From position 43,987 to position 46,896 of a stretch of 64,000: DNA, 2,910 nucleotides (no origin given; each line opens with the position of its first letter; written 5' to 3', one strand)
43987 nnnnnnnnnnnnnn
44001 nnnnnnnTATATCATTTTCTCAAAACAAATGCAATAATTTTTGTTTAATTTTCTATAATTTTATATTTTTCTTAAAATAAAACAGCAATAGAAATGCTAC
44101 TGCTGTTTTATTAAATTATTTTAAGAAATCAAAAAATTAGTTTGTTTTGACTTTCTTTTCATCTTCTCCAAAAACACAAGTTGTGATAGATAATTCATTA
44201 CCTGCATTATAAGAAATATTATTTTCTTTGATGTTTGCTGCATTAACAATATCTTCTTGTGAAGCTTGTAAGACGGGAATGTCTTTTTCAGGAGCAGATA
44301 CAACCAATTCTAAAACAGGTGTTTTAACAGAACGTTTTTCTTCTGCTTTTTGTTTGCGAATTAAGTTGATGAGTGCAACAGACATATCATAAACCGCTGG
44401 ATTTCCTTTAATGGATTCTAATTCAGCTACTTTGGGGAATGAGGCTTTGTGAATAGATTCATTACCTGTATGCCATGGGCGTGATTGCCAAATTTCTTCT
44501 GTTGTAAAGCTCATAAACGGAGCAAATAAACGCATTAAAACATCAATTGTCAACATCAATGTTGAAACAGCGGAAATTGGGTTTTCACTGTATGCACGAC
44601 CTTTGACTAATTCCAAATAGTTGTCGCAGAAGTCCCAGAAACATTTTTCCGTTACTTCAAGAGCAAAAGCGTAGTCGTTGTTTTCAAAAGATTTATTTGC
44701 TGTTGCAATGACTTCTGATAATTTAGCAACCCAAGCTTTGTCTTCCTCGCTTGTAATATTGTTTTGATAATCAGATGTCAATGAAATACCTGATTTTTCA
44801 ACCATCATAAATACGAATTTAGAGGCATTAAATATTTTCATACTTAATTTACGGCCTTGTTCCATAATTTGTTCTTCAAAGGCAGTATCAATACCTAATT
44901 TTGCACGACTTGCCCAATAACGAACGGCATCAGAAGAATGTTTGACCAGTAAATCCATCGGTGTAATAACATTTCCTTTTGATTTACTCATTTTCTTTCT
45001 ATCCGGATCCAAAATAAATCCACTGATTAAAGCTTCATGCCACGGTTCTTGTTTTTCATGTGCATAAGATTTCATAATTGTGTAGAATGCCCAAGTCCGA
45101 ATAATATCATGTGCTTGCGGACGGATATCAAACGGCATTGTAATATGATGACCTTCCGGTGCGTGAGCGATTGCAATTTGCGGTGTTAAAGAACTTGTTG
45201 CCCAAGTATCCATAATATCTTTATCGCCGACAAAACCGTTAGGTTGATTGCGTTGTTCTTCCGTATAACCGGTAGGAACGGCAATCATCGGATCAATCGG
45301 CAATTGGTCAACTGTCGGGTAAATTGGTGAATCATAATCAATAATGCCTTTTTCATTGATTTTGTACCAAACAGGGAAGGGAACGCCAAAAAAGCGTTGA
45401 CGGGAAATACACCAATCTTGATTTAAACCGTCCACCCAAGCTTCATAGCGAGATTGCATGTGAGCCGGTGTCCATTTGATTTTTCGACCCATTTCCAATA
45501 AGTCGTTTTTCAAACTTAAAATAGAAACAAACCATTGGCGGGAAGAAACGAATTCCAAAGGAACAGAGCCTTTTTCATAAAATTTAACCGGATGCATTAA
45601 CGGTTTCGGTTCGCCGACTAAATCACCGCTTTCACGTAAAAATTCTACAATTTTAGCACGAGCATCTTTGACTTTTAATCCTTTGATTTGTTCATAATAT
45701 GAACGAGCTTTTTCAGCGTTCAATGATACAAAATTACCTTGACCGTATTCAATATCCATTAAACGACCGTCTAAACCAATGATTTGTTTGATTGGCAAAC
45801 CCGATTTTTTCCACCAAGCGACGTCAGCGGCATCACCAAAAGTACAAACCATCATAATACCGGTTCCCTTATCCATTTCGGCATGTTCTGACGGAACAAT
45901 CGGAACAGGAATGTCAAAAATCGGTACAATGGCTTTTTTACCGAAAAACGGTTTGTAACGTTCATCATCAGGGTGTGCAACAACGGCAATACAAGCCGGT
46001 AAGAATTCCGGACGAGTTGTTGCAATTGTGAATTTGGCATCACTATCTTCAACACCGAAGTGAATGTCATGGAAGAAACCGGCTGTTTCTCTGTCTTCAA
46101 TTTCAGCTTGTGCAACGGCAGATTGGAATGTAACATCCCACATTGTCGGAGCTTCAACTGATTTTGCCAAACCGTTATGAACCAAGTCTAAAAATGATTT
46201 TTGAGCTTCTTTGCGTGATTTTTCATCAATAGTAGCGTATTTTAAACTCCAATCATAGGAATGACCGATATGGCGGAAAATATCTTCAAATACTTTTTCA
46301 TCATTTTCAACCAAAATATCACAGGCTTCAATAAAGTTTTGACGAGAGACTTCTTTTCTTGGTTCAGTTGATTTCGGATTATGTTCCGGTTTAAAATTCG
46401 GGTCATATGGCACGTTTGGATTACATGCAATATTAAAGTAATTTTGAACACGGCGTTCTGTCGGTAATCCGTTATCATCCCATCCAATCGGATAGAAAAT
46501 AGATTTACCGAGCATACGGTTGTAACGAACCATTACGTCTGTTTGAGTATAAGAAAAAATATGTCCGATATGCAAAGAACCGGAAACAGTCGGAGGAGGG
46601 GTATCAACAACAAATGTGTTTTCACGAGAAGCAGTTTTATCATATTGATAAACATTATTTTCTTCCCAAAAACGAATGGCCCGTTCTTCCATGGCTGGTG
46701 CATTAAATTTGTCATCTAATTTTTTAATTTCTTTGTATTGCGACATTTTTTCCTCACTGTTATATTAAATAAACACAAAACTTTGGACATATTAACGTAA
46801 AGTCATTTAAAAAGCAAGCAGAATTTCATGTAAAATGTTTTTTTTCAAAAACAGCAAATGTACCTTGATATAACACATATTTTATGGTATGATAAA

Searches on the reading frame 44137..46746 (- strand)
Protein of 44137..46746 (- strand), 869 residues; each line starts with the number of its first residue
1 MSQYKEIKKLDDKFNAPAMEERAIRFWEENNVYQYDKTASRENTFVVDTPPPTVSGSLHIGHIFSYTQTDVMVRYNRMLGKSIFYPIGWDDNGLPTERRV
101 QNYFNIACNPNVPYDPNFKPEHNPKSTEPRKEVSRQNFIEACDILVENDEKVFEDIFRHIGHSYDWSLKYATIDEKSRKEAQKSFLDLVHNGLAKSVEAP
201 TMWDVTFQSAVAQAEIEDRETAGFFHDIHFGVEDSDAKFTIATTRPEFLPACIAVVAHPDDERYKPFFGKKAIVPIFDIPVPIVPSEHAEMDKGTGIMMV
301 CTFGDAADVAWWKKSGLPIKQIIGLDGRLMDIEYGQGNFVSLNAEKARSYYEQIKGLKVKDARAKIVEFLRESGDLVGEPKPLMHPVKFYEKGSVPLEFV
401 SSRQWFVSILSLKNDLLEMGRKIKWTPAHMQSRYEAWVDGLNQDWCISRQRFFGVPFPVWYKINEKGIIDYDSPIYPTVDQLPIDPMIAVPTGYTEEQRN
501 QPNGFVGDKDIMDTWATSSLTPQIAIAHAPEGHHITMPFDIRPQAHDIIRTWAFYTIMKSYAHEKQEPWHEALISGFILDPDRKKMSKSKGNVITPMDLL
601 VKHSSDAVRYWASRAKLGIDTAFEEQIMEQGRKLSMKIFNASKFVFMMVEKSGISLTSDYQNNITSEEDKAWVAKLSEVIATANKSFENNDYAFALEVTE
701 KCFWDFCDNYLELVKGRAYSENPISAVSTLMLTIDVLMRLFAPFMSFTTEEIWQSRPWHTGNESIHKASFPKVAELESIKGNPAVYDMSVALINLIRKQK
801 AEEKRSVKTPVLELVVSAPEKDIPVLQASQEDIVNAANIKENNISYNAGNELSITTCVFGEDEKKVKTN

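Call 15: search_protein_families(library=pfam, proteins=[window:44137-46746:-], max_evalue=0.00001)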
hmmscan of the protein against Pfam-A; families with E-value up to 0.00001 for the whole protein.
window:44137-46746:- (869 aa): 5 families
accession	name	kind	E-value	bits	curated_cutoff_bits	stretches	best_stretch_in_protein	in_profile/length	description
PF00133.28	tRNA-synt_1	-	1.5e-81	274.7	22.7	1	24-622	3-412/414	tRNA synthetases class I (I, L, M and V)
PF08264.19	Anticodon_1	-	1.1e-25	90.6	25.1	1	669-812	1-144/148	Anticodon-binding domain of tRNA ligase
PF09334.17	tRNA-synt_1g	-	6.6e-19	68.4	20.1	1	46-99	2-55/391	tRNA synthetases class I (M)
PF13603.12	tRNA-synt_1_2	-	1.3e-07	31.8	25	0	267-370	84-184/185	Leucyl-tRNA synthetase, editing domain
PF01406.26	tRNA-synt_1e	-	1.8e-06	28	27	0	560-630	229-298/301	tRNA synthetases class I (C) catalytic domain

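Call 24: find_related_loci(query=window:44137-46743:-, collection=genome_contigs, flank=1000)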
Query window:44137-46743:- (868 aa) in genome_contigs; peptide patterns used: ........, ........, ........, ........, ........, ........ (x = any residue, [..] = any of these).
599 stretches matched a pattern (row limit reached: there are more); 460 encode a relative of the query (tblastn E <= 1e-3); the best 80 are kept; 80 distinct loci.
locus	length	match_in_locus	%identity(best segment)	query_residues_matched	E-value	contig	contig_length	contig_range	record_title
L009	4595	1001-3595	83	1-865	0e+0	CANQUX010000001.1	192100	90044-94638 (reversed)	MAG: uncultured Alphaproteobacteria bacterium isolate Lapin-032__bin105 genome assembly, contig: Lapin-032__NODE_70_leng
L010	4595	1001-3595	82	1-865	0e+0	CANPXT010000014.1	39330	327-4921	MAG: uncultured Alphaproteobacteria bacterium isolate Lapin-005__bin43 genome assembly, contig: Lapin-005__NODE_1300_len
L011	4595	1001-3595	80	2-866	0e+0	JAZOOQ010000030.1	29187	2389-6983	MAG: Alphaproteobacteria bacterium isolate T1900045627_YK20190321.MAGScoT_cleanbin_000013 SGB_8036_k141_1557331, whole g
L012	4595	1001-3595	80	2-866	0e+0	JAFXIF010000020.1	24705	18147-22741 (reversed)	MAG: Alphaproteobacteria bacterium isolate RGIG6438 Sheep_Rectum.Co__c896574, whole genome shotgun sequence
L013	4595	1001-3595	80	2-866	0e+0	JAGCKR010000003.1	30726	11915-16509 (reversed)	MAG: Alphaproteobacteria bacterium isolate RGIG9879 Yak_Rectum-4__c67619, whole genome shotgun sequence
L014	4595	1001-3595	79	2-866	0e+0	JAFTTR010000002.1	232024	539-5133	MAG: Alphaproteobacteria bacterium isolate RGIG4140 Roe_deer_Colon-1__c82854, whole genome shotgun sequence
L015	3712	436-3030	80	2-866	0e+0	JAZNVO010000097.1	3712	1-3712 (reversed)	MAG: Alphaproteobacteria bacterium isolate T1900044789_TS20190255.MAGScoT_cleanbin_000022 SGB_2638_k141_514610, whole ge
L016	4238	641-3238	79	2-867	0e+0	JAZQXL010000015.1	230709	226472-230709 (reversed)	MAG: Alphaproteobacteria bacterium isolate T1900045162_TC20190156.MAGScoT_cleanbin_000005 SGB_5084_k141_2370977, whole g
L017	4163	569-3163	79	2-866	0e+0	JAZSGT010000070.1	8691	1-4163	MAG: Alphaproteobacteria bacterium isolate T1900044577_TS20190043.MAGScoT_cleanbin_000024 SGB_515_k141_2718237, whole ge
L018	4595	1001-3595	79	2-866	0e+0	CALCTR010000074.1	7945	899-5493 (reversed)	MAG TPA_asm: uncultured Alphaproteobacteria bacterium isolate SRR6425795_bin.15_CONCOCT_v1.1_MAG genome assembly, contig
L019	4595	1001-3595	80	2-866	0e+0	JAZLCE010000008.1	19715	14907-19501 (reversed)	MAG: Alphaproteobacteria bacterium isolate T1900045053_TC20190046.MAGScoT_cleanbin_000005 SGB_4532_k141_1044978, whole g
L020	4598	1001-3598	76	1-866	0e+0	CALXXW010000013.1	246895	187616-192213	MAG: uncultured Alphaproteobacteria bacterium isolate E20__bin339 genome assembly, contig: E20__k127_7098933, whole geno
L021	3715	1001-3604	72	1-866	0e+0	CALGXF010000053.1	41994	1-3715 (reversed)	MAG TPA_asm: uncultured Alphaproteobacteria bacterium isolate ERR1995250_bin.62_CONCOCT_v1.1_MAG genome assembly, contig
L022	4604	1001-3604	72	1-866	0e+0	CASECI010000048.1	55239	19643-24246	uncultured Alphaproteobacteria bacterium isolate CO.O44.metabat-bins.45 genome assembly, contig: CO.O44.metabat-bins.45.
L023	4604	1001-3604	71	1-866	0e+0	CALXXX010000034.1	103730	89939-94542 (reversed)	MAG: uncultured Alphaproteobacteria bacterium isolate E27__bin304 genome assembly, contig: E27__k127_2767059, whole geno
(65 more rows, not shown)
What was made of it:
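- The nearest named relatives are Candidatus Enterousia (call 24).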
